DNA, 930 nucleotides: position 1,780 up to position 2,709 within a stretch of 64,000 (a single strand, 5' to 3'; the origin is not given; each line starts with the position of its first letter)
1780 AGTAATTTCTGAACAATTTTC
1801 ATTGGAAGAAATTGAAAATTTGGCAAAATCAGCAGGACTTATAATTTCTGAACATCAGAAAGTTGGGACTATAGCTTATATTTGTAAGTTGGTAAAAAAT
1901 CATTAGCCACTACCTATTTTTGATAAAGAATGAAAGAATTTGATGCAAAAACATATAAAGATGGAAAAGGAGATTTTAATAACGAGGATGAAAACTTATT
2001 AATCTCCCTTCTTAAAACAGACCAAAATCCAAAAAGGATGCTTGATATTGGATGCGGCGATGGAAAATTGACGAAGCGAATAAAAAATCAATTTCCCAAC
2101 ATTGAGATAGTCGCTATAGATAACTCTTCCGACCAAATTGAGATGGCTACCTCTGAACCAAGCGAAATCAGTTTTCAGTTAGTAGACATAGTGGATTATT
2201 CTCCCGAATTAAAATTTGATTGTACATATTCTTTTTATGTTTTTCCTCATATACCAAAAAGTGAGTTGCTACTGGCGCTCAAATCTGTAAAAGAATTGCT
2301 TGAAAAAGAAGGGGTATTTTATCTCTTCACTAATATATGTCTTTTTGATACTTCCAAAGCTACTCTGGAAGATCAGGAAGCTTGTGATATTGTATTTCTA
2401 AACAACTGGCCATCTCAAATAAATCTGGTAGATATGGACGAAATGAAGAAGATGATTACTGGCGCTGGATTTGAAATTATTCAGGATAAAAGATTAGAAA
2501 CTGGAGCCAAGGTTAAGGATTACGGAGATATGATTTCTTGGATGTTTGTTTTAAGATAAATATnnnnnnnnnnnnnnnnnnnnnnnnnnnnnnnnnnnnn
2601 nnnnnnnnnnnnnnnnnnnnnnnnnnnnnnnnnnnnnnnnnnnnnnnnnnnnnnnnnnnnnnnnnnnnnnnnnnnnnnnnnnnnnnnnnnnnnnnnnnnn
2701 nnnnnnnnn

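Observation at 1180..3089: Methyltransferase-methyltransferase-NADAR cassette bounded by 68-bp direct repeats that each carry a start codon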

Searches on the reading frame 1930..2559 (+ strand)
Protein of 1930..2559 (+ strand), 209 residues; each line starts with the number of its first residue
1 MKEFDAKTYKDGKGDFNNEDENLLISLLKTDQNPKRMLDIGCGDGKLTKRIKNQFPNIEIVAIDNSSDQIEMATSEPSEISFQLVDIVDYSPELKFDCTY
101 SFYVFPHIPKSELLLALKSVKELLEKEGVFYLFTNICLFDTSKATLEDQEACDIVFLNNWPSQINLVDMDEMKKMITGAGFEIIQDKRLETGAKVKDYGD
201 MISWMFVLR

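Call 4: search_protein_families(library=pfam, proteins=[window:1930-2559:+], max_evalue=0.01)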
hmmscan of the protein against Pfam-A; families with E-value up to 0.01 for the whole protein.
window:1930-2559:+ (209 aa): 16 families
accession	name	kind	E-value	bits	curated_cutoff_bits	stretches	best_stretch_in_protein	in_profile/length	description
PF13649.12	Methyltransf_25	-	4.6e-14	53.3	27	1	38-128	2-97/97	Methyltransferase domain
PF13489.12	Methyltransf_23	-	6.5e-14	52.4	27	1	26-185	15-163/164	Methyltransferase domain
PF13847.12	Methyltransf_31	-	2.4e-13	50.5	27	1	35-137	5-113/145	Methyltransferase domain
PF08242.18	Methyltransf_12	-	6.9e-13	49.6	30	1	38-130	1-98/98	Methyltransferase domain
PF08241.18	Methyltransf_11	-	1.2e-10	42.3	21.2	1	38-132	1-95/95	Methyltransferase domain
PF02353.26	CMAS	-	6.4e-09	36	27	1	34-189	63-218/273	Mycolic acid cyclopropane synthetase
PF05175.20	MTS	-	8.9e-07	29.1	23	1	22-79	21-77/170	Methyltransferase small domain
PF05219.18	DREV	-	8.8e-06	25.5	26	1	29-114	90-170/265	DREV methyltransferase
PF05891.18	Methyltransf_PK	-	1.2e-05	25.4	27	1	25-148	47-175/218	AdoMet dependent proline di-methyltransferase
PF05401.17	NodS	-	0.00013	22.3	24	1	16-130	26-142/201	Nodulation protein S (NodS)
PF02390.23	Methyltransf_4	-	0.00019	21.4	24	1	37-76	5-44/173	Putative methyltransferase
PF01209.24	Ubie_methyltran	-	0.00019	21.3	20.1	0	28-89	42-104/233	ubiE/COQ5 methyltransferase family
PF13679.12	Methyltransf_32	-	0.00084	19.8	27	1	28-82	20-78/143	Methyltransferase domain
PF24675.1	NpmA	-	0.0027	17.5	60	1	35-72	25-62/214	16S rRNA (adenine(1408)-N(1))-methyltransferase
PF05148.21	Methyltransf_8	-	0.0052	17.1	27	0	22-73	61-114/219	Hypothetical methyltransferase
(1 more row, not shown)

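Call 30: search_protein_families(library=ncbifam, proteins=[window:1930-2559:+], max_evalue=0.001)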
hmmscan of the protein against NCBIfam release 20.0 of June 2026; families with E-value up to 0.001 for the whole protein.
window:1930-2559:+ (209 aa): 31 families (the best 25 are shown)
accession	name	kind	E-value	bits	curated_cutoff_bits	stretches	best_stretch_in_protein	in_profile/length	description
NF002463.0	PRK01683.1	equivalog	1.3e-13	51.1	297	1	1-130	1-126/258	trans-aconitate 2-methyltransferase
TIGR02072.1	BioC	equivalog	2.3e-13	50.5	184.95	1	22-132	21-132/244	malonyl-ACP O-methyltransferase BioC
NF010703.0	PRK14103.1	equivalog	5.1e-12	45.7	320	1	30-114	26-108/256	trans-aconitate 2-methyltransferase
NF043040.1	corrin_prot_MT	hypoth_equivalog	5.9e-11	42.2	180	1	33-192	41-207/216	corrinoid protein-associated methyltransferase CpaM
NF008686.0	PRK11705.1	equivalog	1.9e-09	37.1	400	1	33-134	167-267/383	cyclopropane fatty acyl phospholipid synthase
TIGR02021.1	BchM-ChlM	equivalog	3.2e-08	33.3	158.9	1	21-192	42-209/218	magnesium protoporphyrin IX methyltransferase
TIGR01983.1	UbiG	equivalog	1e-07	31.5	102.95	1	32-134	48-153/228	bifunctional 2-polyprenyl-6-hydroxyphenol methylase/3-demethylubiquinol 3-O-methyltransferase UbiG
TIGR02469.1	CbiT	equivalog_domain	1e-06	29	78.3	1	23-89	10-75/124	precorrin-6Y C5,15-methyltransferase (decarboxylating) subunit CbiT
NF006138.0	PRK08287.1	equivalog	1.7e-06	28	210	1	25-91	24-89/189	decarboxylating cobalt-precorrin-6B (C(15))-methyltransferase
NF040703.1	cyclopro_CfaB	exception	2.5e-06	26.6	650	1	32-184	158-312/393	C17 cyclopropane fatty acid synthase CfaB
NF045667.1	MTase_DVU1556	equivalog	5.1e-06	26.1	155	1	33-184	22-163/213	DVU_1556 family methyltransferase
NF004452.0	PRK05785.1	equivalog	5.5e-06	26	207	1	22-80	40-97/228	hypothetical protein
NF001244.0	PRK00216.1-5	equivalog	1.4e-05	24.5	216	1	32-77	47-93/236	bifunctional demethylmenaquinone methyltransferase/2-methoxy-6-polyprenyl-1,4-benzoquinol methylase UbiE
NF053839.1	CPFASynBruc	equivalog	4.5e-05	22.6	600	1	33-143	174-286/410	cyclopropane fatty acid synthase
TIGR03533.1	L3_gln_methyl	equivalog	5.9e-05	22.5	229.7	1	27-76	116-164/284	50S ribosomal protein L3 N(5)-glutamine methyltransferase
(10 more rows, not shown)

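Call 42: search_protein_families(library=padloc, proteins=[window:1930-2559:+], max_evalue=0.001)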
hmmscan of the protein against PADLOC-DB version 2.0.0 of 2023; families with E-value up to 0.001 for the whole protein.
window:1930-2559:+ (209 aa): 2 families
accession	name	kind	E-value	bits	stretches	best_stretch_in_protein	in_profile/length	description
PDLC04134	mad2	-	1.8e-13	48.2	1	7-142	264-405/492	mads_2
PDLC01831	CARF2--CARF_HEPN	-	0.00016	19.2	1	45-155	89-192/467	-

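Call 43: search_protein_families(library=phrogs, proteins=[window:1930-2559:+], max_evalue=0.001)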
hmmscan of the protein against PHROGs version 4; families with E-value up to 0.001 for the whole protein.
window:1930-2559:+ (209 aa): 3 families
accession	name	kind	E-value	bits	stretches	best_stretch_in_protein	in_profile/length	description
phrog_4752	-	other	4.4e-16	59.9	1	31-142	49-168/241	tRNA methyltransferase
phrog_22502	-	other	2.7e-08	34.9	1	32-132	70-173/276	methyltransferase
phrog_3382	-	other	6.4e-06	26.6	1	35-133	49-144/207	methyltransferase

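Call 47: search_solved_structures(query=window:1930-2559:+, max_evalue=0.00001)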
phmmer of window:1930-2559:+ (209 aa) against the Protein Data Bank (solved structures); distinct sequences matched with E-value up to 0.00001: 7.
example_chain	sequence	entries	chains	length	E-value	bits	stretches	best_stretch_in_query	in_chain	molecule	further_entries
6gkv_A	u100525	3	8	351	6.4e-08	35.4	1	32-137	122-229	Coclaurine N-methyltransferase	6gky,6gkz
3ccf_A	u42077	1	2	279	2.7e-06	30.1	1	4-130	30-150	Cyclopropane-fatty-acyl-phospholipid synthase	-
2p35_A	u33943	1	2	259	3.1e-06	29.9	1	38-130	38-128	Trans-aconitate 2-methyltransferase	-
5dm2_A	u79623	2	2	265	4.7e-06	29.3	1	32-150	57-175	Methyltransferase domain family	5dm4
5dm1_A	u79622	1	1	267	4.8e-06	29.3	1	32-150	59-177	Methyltransferase domain family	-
4kwc_A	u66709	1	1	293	5.9e-06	29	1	32-149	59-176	BpumL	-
9fce_A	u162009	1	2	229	5.9e-06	29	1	31-131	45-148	SAM dependent methyltransferase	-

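Call 57: find_homologous_proteins(query=window:1930-2559:+, max_evalue=1e-10)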
Query window:1930-2559:+ (209 aa): 39 proteins with E <= 1e-10 among 266 candidates.
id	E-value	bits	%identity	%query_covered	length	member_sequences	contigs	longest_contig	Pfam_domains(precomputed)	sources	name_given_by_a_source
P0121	4.6e-135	465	100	100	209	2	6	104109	PF13847.13,PF13489.13,PF02353.27,PF05175.21,PF13649.13,PF05219.18,PF08241.19,PF08242.19,PF05891.19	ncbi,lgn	-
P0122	4.0e-109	381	81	100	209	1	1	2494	PF13847.13,PF13489.13,PF02353.27,PF05175.21,PF13649.13,PF08241.19,PF08242.19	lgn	-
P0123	6.3e-99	347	76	100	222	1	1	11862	PF13847.13,PF13489.13,PF02353.27,PF05175.21,PF13649.13,PF08241.19,PF08242.19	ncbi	-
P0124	6.3e-99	347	74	100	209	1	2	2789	PF13847.13,PF13489.13,PF02353.27,PF05175.21,PF13649.13,PF08241.19,PF08242.19,PF05891.19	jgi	jgi:cyclopropane fatty-acyl-phospholipid synthase-like methyltransferase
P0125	2.2e-97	342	74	100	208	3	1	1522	PF13847.13,PF13489.13,PF02353.27,PF05175.21,PF13649.13,PF08241.19,PF08242.19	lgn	-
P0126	8.7e-97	340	73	100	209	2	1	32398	PF13847.13,PF13489.13,PF02353.27,PF05175.21,PF13649.13,PF00891.25,PF08241.19,PF08242.19,PF05891.19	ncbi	-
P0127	5.4e-92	325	68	100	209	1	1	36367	PF13847.13,PF13489.13,PF02353.27,PF05175.21,PF13649.13,PF08241.19,PF08242.19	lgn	-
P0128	8.4e-89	314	67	100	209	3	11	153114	PF13847.13,PF13489.13,PF02353.27,PF05175.21,PF13649.13,PF24675.2,PF08241.19,PF08242.19,PF05891.19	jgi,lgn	jgi:cyclopropane fatty-acyl-phospholipid synthase-like methyltransferase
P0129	1.0e-88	314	69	97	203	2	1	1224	PF13847.13,PF13489.13,PF02353.27,PF05175.21,PF13649.13,PF01209.25,PF08241.19,PF08242.19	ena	-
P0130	1.0e-83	298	64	100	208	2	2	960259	PF13847.13,PF13489.13,PF02353.27,PF05175.21,PF13649.13,PF02390.24,PF08241.19,PF08242.19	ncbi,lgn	ncbi:MAG: class I SAM-dependent methyltransferase [bacterium]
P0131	2.3e-83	296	62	100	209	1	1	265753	PF13847.13,PF13489.13,PF02353.27,PF05175.21,PF13649.13,PF08241.19,PF08242.19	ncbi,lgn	-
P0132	5.5e-83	295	63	99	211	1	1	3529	PF13847.13,PF13489.13,PF13649.13,PF08241.19,PF08242.19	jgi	jgi:trans-aconitate methyltransferase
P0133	6.3e-83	295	64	100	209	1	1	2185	PF13847.13,PF13489.13,PF02353.27,PF05175.21,PF13649.13,PF08241.19,PF08242.19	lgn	-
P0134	1.4e-82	294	65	100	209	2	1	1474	PF13847.13,PF13489.13,PF02353.27,PF05175.21,PF13649.13,PF08241.19,PF08242.19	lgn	-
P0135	1.0e-79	285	62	100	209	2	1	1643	PF13847.13,PF13489.13,PF02353.27,PF05175.21,PF13649.13,PF08241.19,PF08242.19,PF05401.17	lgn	-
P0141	2.7e-74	267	61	100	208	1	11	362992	PF13847.13,PF13489.13,PF02353.27,PF05175.21,PF13649.13,PF01209.25,PF08241.19,PF08242.19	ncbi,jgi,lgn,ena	jgi:ubiquinone/menaquinone biosynthesis C-methylase UbiE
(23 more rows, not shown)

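Call 58: find_encoding_contigs(protein=P0130, flank=5000, max_places=2)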
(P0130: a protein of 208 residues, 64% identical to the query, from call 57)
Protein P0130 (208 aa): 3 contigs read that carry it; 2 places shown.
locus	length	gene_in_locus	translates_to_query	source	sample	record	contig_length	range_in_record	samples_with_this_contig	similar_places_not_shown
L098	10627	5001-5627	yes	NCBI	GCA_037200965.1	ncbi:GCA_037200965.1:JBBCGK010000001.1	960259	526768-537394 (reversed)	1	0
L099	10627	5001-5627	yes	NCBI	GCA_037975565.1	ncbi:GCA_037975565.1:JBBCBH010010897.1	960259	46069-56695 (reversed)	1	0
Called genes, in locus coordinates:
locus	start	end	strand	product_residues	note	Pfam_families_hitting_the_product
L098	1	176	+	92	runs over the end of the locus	PF00708:Acylphosphatase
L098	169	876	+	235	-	PF01255:Prenyltransf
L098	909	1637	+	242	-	PF00849:PseudoU_synth_2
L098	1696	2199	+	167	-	PF01245:Ribosomal_L19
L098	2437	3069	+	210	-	-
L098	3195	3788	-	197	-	PF07963:N_methyl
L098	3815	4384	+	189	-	PF01923:Cob_adeno_trans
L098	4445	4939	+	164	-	-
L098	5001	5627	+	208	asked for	PF02353:CMAS, PF13489:Methyltransf_23, PF05175:MTS, PF02390:Methyltransf_4 (faint), PF13847:Methyltransf_31, PF08241:Methyltransf_11, PF08242:Methyltransf_12, PF13649:Methyltransf_25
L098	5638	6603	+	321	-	PF10343:Q_salvage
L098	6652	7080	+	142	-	PF01475:FUR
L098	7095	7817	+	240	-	PF02535:Zip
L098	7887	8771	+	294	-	PF00106:adh_short, PF13561:adh_short_C2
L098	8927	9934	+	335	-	PF07907:YibE_F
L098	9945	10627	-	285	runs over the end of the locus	PF06056:Terminase_5, PF13384:HTH_23 (weak), PF13936:HTH_38 (faint), PF13565:HTH_32 (weak), PF00665:rve, PF13683:rve_3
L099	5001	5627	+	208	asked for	PF02353:CMAS, PF13489:Methyltransf_23, PF05175:MTS, PF02390:Methyltransf_4 (faint), PF13847:Methyltransf_31, PF08241:Methyltransf_11, PF08242:Methyltransf_12, PF13649:Methyltransf_25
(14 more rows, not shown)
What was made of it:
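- In L098 the MT2 homologue is followed by a Q_salvage N-glycosidase instead of NADAR (call 58).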

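Call 59: find_encoding_contigs(protein=P0141, flank=5000, max_places=2)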
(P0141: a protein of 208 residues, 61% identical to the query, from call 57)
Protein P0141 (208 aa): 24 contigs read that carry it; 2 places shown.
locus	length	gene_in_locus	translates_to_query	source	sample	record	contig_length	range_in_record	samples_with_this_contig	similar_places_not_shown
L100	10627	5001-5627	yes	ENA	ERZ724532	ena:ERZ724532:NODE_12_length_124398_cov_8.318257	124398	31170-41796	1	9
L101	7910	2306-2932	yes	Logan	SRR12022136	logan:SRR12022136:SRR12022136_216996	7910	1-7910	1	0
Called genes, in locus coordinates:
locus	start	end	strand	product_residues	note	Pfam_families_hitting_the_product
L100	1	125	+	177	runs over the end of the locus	-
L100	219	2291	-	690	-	PF17849:OB_Dis3 (weak), PF17876:CSD2, PF00773:RNB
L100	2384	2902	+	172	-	-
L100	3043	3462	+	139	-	PF00886:Ribosomal_S16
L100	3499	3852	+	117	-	PF13083:KH_KhpA-B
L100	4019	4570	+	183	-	-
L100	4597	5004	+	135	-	PF00293:NUDIX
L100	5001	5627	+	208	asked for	PF02353:CMAS (weak), PF05175:MTS, PF13489:Methyltransf_23, PF01209:Ubie_methyltran (faint), PF13847:Methyltransf_31, PF08241:Methyltransf_11, PF08242:Methyltransf_12, PF13649:Methyltransf_25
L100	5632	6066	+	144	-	PF08719:NADAR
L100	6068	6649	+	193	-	PF01928:CYTH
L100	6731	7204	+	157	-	-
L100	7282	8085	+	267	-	PF01746:tRNA_m1G_MT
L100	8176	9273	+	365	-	PF02675:AdoMet_dc, PF17284:Spermine_synt_N (weak), PF01564:Spermine_synth, PF13649:Methyltransf_25 (faint)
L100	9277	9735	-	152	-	PF00856:SET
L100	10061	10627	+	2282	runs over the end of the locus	PF04563:RNA_pol_Rpb2_1, PF04561:RNA_pol_Rpb2_2, PF04565:RNA_pol_Rpb2_3, PF10385:RNA_pol_Rpb2_45, PF00562:RNA_pol_Rpb2_6, PF04560:RNA_pol_Rpb2_7, PF04997:RNA_pol_Rpb1_1, PF00623:RNA_pol_Rpb1_2, +2 more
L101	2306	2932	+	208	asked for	PF02353:CMAS (weak), PF05175:MTS, PF13489:Methyltransf_23, PF01209:Ubie_methyltran (faint), PF13847:Methyltransf_31, PF08241:Methyltransf_11, PF08242:Methyltransf_12, PF13649:Methyltransf_25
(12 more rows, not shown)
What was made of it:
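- In L100 the pair sits in a tight NUDIX-MT2-NADAR-CYTH operon among ribosomal and tRNA-modification genes (call 59).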

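Call 63: find_encoding_contigs(protein=P0122, flank=5000, max_places=3)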
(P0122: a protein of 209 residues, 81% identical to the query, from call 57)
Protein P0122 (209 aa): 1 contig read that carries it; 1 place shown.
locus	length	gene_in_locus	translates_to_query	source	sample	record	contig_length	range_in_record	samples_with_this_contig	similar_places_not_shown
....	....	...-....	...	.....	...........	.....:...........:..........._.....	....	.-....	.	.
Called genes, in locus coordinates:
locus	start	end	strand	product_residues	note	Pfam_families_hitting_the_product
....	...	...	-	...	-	-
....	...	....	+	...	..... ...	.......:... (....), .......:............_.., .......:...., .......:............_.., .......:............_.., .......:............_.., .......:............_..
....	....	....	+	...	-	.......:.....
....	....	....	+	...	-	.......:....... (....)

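Call 64: predict_structure(alignment_id=A2)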
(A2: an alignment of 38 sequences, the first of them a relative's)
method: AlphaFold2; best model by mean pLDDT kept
length: 209 residues; sequences in the alignment: 38
mean_pLDDT: 92.0   pTM: 0.89
mean pLDDT of the five models: 92.0, 91.5, 91.1, 91.0, 90.9
residues with pLDDT >= 90: 171; 70-90: 19; 50-70: 19; < 50: 0
segments of 3 or more residues with pLDDT < 50: none
pLDDT, mean of each block of 10 residues (from residue 1): 66 70 93 88 96 95 97 95 98 97 96 98 96 97 96 80 94 98 96 91 97
secondary structure, 60 per line:
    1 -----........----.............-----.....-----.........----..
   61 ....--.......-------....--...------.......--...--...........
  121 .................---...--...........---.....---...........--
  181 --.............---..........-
elements in order: H6-13 H18-30 E36-40 H46-54 E59-64 H67-73 E81-84 E96-102 H110-123 E124-137 H146-151 E152-156 E160-164 H169-178 E183-195 E199-208
